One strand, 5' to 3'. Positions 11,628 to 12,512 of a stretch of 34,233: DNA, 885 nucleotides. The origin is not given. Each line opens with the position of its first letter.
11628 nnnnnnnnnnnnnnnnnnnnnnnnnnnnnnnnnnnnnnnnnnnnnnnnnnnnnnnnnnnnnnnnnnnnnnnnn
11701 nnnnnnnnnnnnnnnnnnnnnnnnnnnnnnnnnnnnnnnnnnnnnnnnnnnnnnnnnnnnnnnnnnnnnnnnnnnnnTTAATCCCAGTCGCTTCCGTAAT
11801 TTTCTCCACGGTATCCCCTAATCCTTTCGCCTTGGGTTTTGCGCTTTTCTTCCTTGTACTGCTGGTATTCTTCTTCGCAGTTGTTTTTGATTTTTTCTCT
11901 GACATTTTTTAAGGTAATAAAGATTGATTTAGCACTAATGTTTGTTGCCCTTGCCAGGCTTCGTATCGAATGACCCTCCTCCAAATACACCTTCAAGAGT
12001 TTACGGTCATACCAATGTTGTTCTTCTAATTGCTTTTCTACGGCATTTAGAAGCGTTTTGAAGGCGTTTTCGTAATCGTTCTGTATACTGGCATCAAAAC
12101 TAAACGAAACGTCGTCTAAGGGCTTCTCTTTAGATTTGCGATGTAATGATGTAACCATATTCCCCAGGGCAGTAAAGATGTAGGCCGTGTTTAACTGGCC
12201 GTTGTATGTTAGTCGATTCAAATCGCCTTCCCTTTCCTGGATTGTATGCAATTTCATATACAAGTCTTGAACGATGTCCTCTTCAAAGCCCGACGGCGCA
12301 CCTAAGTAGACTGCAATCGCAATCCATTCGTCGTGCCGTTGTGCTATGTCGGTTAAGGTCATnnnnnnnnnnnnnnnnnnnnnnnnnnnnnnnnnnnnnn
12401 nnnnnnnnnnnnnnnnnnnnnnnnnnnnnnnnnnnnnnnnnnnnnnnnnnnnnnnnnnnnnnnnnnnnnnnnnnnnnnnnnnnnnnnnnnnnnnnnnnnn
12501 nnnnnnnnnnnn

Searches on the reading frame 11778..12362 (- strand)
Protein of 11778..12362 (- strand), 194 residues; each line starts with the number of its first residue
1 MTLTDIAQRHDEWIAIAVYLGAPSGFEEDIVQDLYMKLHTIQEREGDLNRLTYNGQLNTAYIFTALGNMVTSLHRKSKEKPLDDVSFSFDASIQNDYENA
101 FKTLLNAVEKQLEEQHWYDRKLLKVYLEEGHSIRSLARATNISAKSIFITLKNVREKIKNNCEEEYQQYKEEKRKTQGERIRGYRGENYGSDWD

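Call 10: search_protein_families(library=phrogs, proteins=[window:11778-12362:-], max_evalue=0.001)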
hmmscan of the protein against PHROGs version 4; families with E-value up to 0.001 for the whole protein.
window:11778-12362:- (194 aa): 0 families

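Call 11: search_protein_families(library=pfam, proteins=[window:11778-12362:-], max_evalue=0.01)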
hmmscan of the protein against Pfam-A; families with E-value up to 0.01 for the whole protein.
window:11778-12362:- (194 aa): 0 families

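Call 13: search_protein_families(library=pfam, proteins=[window:11778-12362:-], max_evalue=10)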
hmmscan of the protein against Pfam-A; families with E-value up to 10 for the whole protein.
window:11778-12362:- (194 aa): 4 families
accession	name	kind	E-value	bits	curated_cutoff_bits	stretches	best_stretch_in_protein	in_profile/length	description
PF21021.3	FAF1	-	0.039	14.1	27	1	102-142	19-58/146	Fas-associated factor 1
PF18024.7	HTH_50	-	0.092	12.9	27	1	118-139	11-32/50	Helix-turn-helix domain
PF07453.19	NUMOD1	-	0.13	13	22.8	1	131-147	17-33/37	NUMOD1 domain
PF13384.12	HTH_23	-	0.14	12.5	24.6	1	122-155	8-42/50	Homeodomain-like domain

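Call 14: search_solved_structures(query=window:11778-12362:-, max_evalue=10)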
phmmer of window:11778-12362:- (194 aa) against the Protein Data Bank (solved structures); distinct sequences matched with E-value up to 10: 4.
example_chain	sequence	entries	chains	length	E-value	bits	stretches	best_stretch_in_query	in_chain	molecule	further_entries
3ea6_A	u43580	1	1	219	0.11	15.5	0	36-66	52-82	Staphylococcal enterotoxin K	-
2gwm_A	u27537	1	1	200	1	12.3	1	113-162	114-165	65 kDa virulence protein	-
2gwl_A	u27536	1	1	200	1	12.3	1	113-162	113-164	65 kDa virulence protein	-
8asv_F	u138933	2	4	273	1.9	11.4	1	64-98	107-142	Elongator complex protein 6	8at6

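Call 15: find_homologous_proteins(query=window:11778-12362:-, max_evalue=0.001)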
Query window:11778-12362:- (194 aa): 7 proteins with E <= 0.001 among 73 candidates.
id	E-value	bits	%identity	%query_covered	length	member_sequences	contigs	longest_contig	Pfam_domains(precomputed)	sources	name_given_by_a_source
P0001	8.2e-113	392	90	100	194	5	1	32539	-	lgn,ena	-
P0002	2.4e-83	296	69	99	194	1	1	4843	-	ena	-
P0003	1.2e-54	203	56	89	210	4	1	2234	PF04542.21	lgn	-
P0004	7.0e-52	194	48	99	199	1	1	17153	-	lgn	-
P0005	2.5e-51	192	51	94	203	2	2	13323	-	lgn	-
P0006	4.7e-49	185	50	94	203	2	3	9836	-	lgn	-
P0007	3.0e-48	182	53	89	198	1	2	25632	-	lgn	-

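Call 24: search_solved_structures(query=A1, max_evalue=10, show_alignments=2)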
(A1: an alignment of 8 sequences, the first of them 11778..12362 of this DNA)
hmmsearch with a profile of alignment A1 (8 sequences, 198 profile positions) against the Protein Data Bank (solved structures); distinct sequences matched with E-value up to 10: 8.
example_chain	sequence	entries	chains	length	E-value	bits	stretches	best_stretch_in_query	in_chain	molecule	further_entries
6spb_S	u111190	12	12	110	0.24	14.4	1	119-155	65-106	50S ribosomal protein L22 | Large ribosomal subunit protein uL22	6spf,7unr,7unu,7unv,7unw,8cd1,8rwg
6spd_S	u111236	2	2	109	0.24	14.4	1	119-155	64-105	50S ribosomal protein L22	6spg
5uxx_A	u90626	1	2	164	0.29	14.1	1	16-81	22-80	RNA polymerase sigma factor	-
3wwt_B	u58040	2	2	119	0.33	13.9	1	26-90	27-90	C' protein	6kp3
6v39_R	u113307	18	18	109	0.4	13.7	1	117-155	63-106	50S ribosomal protein L22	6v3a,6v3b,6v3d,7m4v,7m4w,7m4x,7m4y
6yhs_O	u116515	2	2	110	0.4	13.7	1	117-155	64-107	50S ribosomal protein L22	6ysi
1g2h_A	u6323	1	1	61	0.51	13.3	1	112-156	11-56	TRANSCRIPTIONAL REGULATORY PROTEIN TYRR HOMOLOG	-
8rd8_RF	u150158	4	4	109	0.52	13.3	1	105-155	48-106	Large ribosomal subunit protein uL22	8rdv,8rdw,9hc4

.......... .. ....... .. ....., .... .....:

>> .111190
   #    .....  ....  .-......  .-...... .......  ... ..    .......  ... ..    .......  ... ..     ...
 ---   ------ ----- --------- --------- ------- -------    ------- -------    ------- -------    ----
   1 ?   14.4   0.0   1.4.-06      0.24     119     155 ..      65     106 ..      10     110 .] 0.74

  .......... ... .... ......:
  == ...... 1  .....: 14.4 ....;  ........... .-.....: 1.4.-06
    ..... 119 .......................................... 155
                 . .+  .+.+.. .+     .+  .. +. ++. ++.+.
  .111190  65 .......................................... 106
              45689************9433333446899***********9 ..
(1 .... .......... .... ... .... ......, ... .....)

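Call 25: search_protein_families(library=pfam, alignment_id=A1, max_evalue=1)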
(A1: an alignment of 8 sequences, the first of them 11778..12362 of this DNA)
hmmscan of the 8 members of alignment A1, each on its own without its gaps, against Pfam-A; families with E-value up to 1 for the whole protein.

A. member 1, window:11778-12362:- (194 aa): 4 families
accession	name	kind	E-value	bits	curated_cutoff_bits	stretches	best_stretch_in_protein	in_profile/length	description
PF21021.3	FAF1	-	0.039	14.1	27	1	102-142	19-58/146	Fas-associated factor 1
PF18024.7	HTH_50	-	0.092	12.9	27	1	118-139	11-32/50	Helix-turn-helix domain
PF07453.19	NUMOD1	-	0.13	13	22.8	1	131-147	17-33/37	NUMOD1 domain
PF13384.12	HTH_23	-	0.14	12.5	24.6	1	122-155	8-42/50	Homeodomain-like domain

B. families by the number of members that match (of 8 scanned): 22 families
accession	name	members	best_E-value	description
PF04542.20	Sigma70_r2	6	8.5e-06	Sigma-70 region 2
PF07453.19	NUMOD1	5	0.077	NUMOD1 domain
PF13551.12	HTH_29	4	0.002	Winged helix-turn helix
PF13384.12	HTH_23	4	0.0083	Homeodomain-like domain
PF13556.12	HTH_30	3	0.013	PucR C-terminal helix-turn-helix domain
PF04297.20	UPF0122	3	0.014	Putative helix-turn-helix protein, YlxM / p13 like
PF21021.3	FAF1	3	0.039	Fas-associated factor 1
PF00196.25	GerE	2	0.012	Bacterial regulatory proteins, luxR family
PF08279.18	HTH_11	2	0.049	HTH domain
PF18024.7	HTH_50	2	0.092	Helix-turn-helix domain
PF16567.10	CagD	2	0.11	Pathogenicity island component CagD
PF09318.15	Glyco_trans_A_1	1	0.00016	Glycosyl transferase 1 domain A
PF09645.16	F-112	1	0.016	F-112 protein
PF07111.17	HCR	1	0.035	Alpha helical coiled-coil rod protein (HCR)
PF00625.27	Guanylate_kin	1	0.05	Guanylate kinase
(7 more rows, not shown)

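Call 27: find_related_loci(query=A1, collection=viral_contigs, flank=10000)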
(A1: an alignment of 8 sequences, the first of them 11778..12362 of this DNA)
Query A1 (194 aa) in viral_contigs; peptide patterns used: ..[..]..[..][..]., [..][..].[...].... (x = any residue, [..] = any of these).
160 stretches matched a pattern; 26 encode a relative of the query (tblastn E <= 1e-3); 26 distinct loci.
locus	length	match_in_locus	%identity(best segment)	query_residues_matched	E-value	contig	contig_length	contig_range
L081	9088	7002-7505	34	3-170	5e-24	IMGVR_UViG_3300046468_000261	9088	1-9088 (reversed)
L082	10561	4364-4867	34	3-170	5e-24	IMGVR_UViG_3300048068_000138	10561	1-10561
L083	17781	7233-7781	31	1-159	7e-23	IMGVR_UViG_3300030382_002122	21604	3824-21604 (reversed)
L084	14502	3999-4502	30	3-170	1e-22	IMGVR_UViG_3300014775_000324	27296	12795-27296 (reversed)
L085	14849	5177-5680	30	3-170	3e-17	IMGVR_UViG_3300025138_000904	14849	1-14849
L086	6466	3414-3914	29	3-169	9e-17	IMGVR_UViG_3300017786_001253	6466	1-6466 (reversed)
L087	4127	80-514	32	28-169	2e-13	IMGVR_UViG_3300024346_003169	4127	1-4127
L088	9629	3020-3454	30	28-169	3e-13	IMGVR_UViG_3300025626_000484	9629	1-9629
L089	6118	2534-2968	30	28-169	3e-13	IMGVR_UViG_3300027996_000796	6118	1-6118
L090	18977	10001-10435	30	28-169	3e-13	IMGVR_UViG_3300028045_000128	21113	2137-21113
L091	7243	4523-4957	30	28-169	3e-13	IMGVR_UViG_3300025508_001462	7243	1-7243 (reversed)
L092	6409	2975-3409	30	28-169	3e-13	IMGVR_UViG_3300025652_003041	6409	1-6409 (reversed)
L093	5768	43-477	30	28-169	3e-13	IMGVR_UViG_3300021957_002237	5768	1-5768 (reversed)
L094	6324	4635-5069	30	28-169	3e-13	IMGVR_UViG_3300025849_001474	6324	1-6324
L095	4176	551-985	30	28-169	3e-13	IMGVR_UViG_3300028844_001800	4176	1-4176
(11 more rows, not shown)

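Call 29: find_encoding_contigs(protein=P0007, flank=10000, max_places=2)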
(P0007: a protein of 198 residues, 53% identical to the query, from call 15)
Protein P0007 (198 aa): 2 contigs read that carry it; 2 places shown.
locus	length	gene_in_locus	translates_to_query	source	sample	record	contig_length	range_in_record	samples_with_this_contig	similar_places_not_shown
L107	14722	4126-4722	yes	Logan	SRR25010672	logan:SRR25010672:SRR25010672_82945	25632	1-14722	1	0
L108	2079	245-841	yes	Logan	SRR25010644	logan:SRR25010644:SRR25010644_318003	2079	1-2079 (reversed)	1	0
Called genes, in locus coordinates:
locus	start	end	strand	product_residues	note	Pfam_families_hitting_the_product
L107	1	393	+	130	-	?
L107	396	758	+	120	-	-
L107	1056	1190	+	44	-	-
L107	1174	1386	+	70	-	-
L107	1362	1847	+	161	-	-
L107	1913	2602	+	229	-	-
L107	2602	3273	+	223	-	-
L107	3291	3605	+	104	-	-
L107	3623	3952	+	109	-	PF08774:VRR_NUC (weak)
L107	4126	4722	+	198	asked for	-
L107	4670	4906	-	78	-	-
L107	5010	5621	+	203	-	PF02195:ParB_N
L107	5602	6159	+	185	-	-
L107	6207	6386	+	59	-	-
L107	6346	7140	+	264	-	PF12851:Tet_JBP (weak)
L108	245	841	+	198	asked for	-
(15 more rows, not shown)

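Call 30: find_encoding_contigs(protein=P0004, flank=10000, max_places=2)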
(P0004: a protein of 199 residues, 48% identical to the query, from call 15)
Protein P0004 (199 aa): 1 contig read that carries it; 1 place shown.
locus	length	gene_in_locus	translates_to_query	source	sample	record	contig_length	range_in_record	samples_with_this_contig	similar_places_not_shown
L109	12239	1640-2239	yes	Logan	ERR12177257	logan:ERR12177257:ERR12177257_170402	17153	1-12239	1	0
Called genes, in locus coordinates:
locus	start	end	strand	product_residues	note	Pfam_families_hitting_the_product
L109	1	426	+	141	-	?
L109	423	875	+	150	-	-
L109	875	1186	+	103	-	-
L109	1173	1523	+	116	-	PF08774:VRR_NUC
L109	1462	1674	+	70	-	-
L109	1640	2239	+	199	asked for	-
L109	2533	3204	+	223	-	PF02195:ParB_N (weak)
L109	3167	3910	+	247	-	PF20691:TAGT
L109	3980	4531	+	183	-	-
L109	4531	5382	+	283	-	PF01073:3Beta_HSD (faint), PF01370:Epimerase, PF02719:Polysacc_synt_2 (weak), PF16363:GDP_Man_Dehyd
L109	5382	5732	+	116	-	-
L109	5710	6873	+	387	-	PF03237:Terminase_6N, PF04466:Terminase_3, PF17288:Terminase_3C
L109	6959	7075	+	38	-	-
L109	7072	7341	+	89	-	-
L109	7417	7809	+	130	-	-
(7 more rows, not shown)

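Call 31: find_encoding_contigs(protein=P0005, flank=10000, max_places=2)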
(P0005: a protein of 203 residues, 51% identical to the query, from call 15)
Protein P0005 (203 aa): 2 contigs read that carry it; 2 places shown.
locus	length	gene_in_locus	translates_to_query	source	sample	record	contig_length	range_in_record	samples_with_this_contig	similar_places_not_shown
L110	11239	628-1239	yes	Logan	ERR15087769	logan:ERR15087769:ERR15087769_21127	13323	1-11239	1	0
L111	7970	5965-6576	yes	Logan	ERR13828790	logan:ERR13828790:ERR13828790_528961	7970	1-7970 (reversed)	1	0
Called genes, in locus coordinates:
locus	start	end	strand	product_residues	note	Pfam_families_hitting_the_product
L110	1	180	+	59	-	?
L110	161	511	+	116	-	PF08774:VRR_NUC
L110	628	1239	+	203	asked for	-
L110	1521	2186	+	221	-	PF02195:ParB_N (weak)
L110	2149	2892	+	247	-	PF20691:TAGT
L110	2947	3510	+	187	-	-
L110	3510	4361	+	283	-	PF01073:3Beta_HSD (faint), PF01370:Epimerase, PF04321:RmlD_sub_bind (weak), PF16363:GDP_Man_Dehyd, PF02719:Polysacc_synt_2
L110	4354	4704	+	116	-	-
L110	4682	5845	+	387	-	PF03237:Terminase_6N, PF04466:Terminase_3, PF17288:Terminase_3C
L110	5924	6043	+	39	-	-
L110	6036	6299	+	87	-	-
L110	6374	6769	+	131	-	-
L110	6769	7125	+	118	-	-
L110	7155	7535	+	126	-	-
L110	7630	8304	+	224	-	-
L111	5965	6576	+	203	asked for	-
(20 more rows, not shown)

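Call 33: predict_structure(alignment_id=A1)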
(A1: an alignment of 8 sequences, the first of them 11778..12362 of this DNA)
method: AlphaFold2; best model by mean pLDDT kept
length: 194 residues; sequences in the alignment: 8
mean_pLDDT: 59.0   pTM: 0.39
mean pLDDT of the five models: 59.0, 58.2, 53.4, 51.7, 51.3
residues with pLDDT >= 90: 0; 70-90: 34; 50-70: 121; < 50: 39
segments of 3 or more residues with pLDDT < 50: 78-95, 177-194
pLDDT, mean of each block of 10 residues (from residue 1): 60 72 71 74 56 55 71 57 30 50 62 62 58 65 67 67 68 53 33 32
secondary structure, 60 per line:
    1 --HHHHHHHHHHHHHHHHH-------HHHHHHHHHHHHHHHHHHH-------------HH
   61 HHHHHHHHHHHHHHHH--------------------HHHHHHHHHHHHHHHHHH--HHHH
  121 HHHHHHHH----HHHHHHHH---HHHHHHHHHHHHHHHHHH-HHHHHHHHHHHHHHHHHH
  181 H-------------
elements in order: H3-19 H27-45 H59-76 H97-114 H117-128 H133-140 H144-161 H163-181

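Call 35: search_protein_families(library=ncbifam, alignment_id=A1, max_evalue=1)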
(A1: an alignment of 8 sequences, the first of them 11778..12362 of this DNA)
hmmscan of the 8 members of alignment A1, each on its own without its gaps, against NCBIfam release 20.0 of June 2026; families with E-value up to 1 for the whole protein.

A. member 1, window:11778-12362:- (194 aa): 14 families
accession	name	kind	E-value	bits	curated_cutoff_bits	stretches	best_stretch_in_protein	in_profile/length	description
TIGR02937.1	sigma70-ECF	superfamily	3.4e-07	30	42.9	1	26-160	26-163/165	sigma-70 family RNA polymerase sigma factor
NF058625.1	sigma_PG0214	equivalog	5.3e-07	29.5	130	1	6-168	10-167/170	GFO_1088 family ECF-type sigma factor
TIGR02985.1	Sig70_bacteroi1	subfamily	8.4e-05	22.8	126.4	1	15-161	16-161/162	RNA polymerase sigma-70 factor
NF007215.0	PRK09637.1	equivalog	0.00036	20.6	212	1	28-163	29-155/181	RNA polymerase sigma factor SigZ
NF033558.1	transpos_IS1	equivalog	0.0005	20.1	100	1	111-168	37-94/199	IS1 family transposase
TIGR02959.1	SigZ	equivalog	0.00085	19.2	168.65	1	28-163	23-149/170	RNA polymerase sigma factor SigZ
TIGR02989.1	Sig-70_gvs1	subfamily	0.007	16.3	124.55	1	58-159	52-155/158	RNA polymerase sigma-70 factor, Rhodopirellula/Verrucomicrobium family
NF006147.0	PRK08295.1-4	equivalog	0.011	15.4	212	1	105-160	143-198/201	RNA polymerase factor sigma-70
TIGR03353.2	VI_chp_4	equivalog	0.025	13.7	100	1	26-115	216-299/429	type VI secretion system baseplate subunit TssK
NF005448.0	PRK07037.1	equivalog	0.031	13.8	190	1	20-164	33-173/186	RNA polymerase factor sigma-70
NF009165.0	PRK12512.1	equivalog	0.032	13.8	198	1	20-153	46-170/184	RNA polymerase sigma factor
NF001068.0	PRK00118.1-4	equivalog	0.033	14.8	125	1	120-192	25-97/113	putative DNA-binding protein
NF004789.0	PRK06134.1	subfamily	0.063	11.8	747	1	125-179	424-478/581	FAD-dependent oxidoreductase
TIGR03001.1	Sig-70_gmx1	subfamily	0.068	12.5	154.6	1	93-167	143-214/244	RNA polymerase sigma-70 factor, Myxococcales family 1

B. families by the number of members that match (of 8 scanned): 40 families (the first 25 are shown)
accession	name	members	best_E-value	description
TIGR02937.1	sigma70-ECF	8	2.3e-11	sigma-70 family RNA polymerase sigma factor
NF058625.1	sigma_PG0214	8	3.2e-09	GFO_1088 family ECF-type sigma factor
TIGR02985.1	Sig70_bacteroi1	8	1.6e-08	RNA polymerase sigma-70 factor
NF005448.0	PRK07037.1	8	5.4e-07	RNA polymerase factor sigma-70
NF033558.1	transpos_IS1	7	0.00042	IS1 family transposase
NF007215.0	PRK09637.1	6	5.9e-07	RNA polymerase sigma factor SigZ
TIGR02983.1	SigE-fam_strep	6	0.0027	SigE family RNA polymerase sigma factor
TIGR02959.1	SigZ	5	1.3e-06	RNA polymerase sigma factor SigZ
NF045758.2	YlxM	5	0.00022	YlxM family DNA-binding protein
NF006147.0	PRK08295.1-4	5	0.011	RNA polymerase factor sigma-70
TIGR02989.1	Sig-70_gvs1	4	0.00046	RNA polymerase sigma-70 factor, Rhodopirellula/Verrucomicrobium family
NF004789.0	PRK06134.1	4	0.039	FAD-dependent oxidoreductase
NF009172.0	PRK12519.1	3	0.0042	RNA polymerase sigma factor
NF009198.0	PRK12546.1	3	0.013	RNA polymerase sigma factor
TIGR03001.1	Sig-70_gmx1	3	0.039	RNA polymerase sigma-70 factor, Myxococcales family 1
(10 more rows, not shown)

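Call 41: search_protein_representatives(alignment_id=A1)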
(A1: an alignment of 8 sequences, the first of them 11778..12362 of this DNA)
Query: 8 sequences, 198 profile positions. Proteins with E-value up to 0.001 (for the whole library): 1197; up to 1e-10: 467; up to 1e-30: 18. The best 150 are listed.
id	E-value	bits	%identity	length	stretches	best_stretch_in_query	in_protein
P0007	1.2e-91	322.2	-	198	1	1-197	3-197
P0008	1.0e-46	175.6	-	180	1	2-175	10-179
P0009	1.3e-44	168.7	-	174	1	1-166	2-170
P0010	2.5e-41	158.0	-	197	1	2-196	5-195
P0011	1.7e-40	155.3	-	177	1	3-170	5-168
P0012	7.1e-40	153.2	-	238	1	1-177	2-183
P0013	3.8e-39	150.9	-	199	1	2-198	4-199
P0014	2.1e-37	145.2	-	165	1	1-165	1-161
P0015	7.4e-37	143.4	-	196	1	1-191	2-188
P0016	1.7e-36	142.2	-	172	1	2-177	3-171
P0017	2.0e-36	142.0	-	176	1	1-177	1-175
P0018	1.2e-35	139.4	-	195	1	1-197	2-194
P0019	3.4e-34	134.7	-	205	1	2-198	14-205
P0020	3.8e-34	134.6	-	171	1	3-174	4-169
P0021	1.9e-32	129.0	-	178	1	1-177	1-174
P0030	1.2e-29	119.9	-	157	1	1-163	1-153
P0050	4.4e-27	111.5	-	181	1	3-177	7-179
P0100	1.1e-22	97.2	-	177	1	4-173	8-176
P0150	1.4e-20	90.3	-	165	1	3-164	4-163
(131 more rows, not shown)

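Call 59: search_protein_families(library=pfam, proteins=[P0008, P0009, P0010, P0012, P0014, P0020, P0030, P0050, P0100, P0150], max_evalue=0.01)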
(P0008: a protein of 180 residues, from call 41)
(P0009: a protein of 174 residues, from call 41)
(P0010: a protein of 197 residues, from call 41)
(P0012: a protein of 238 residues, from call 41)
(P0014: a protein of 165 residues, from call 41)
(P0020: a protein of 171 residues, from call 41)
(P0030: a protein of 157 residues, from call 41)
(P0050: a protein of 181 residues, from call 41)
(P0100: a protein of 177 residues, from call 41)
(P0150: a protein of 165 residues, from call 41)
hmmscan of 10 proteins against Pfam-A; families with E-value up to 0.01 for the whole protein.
P0008 (180 aa): 1 family
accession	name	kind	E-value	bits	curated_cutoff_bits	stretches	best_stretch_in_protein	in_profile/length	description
PF08281.18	Sigma70_r4_2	-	5e-05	23.3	25.7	1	117-164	6-53/54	Sigma-70, region 4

P0009 (174 aa): 1 family
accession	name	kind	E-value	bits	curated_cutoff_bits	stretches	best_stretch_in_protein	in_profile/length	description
PF07311.17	Dodecin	-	0.0031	18.2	22.5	0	106-142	16-52/64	Dodecin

P0010 (197 aa): 2 families
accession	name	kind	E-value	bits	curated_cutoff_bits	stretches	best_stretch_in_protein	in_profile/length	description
PF08281.18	Sigma70_r4_2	-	2.2e-05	24.4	25.7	1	109-160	3-54/54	Sigma-70, region 4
PF06530.18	Phage_antitermQ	-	0.0059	17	26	0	114-162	60-108/118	Phage antitermination protein Q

P0012 (238 aa): 0 families

P0014 (165 aa): 1 family
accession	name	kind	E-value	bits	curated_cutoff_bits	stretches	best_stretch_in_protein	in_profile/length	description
PF04297.20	UPF0122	-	0.0097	16.6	22.7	0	120-160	24-64/101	Putative helix-turn-helix protein, YlxM / p13 like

P0020 (171 aa): 1 family
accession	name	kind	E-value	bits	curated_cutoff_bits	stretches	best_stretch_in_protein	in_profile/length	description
PF04542.20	Sigma70_r2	-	0.00031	20.9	24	1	11-74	5-67/71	Sigma-70 region 2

P0030 (157 aa): 1 family
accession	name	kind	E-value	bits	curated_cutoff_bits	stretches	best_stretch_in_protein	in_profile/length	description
PF07638.17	Sigma70_ECF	-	0.0029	18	21.1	1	88-151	115-179/185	ECF sigma factor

P0050 (181 aa): 0 families

P0100 (177 aa): 6 families
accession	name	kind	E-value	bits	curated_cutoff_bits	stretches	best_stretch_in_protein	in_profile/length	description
PF08281.18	Sigma70_r4_2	-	9.7e-07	28.8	25.7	1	112-159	2-49/54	Sigma-70, region 4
PF13936.12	HTH_38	-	0.00018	21.6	27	1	126-155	11-39/44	Helix-turn-helix domain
PF19575.5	HTH_58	-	0.00019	21.7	23.8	1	132-160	22-50/62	Helix-turn-helix domain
PF04545.22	Sigma70_r4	-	0.0026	17.7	24.1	1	125-158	9-42/50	Sigma-70, region 4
PF13384.12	HTH_23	-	0.0059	16.8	24.6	1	131-158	13-39/50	Homeodomain-like domain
PF04297.20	UPF0122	-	0.0082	16.8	22.7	0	127-171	24-68/101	Putative helix-turn-helix protein, YlxM / p13 like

P0150 (165 aa): 2 families
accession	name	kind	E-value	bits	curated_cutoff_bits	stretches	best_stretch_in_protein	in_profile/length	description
PF04542.20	Sigma70_r2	-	0.0036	17.5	24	1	17-47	11-40/71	Sigma-70 region 2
PF13443.12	HTH_26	-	0.009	16.7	22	0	132-155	10-33/63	Cro/C1-type HTH DNA-binding domain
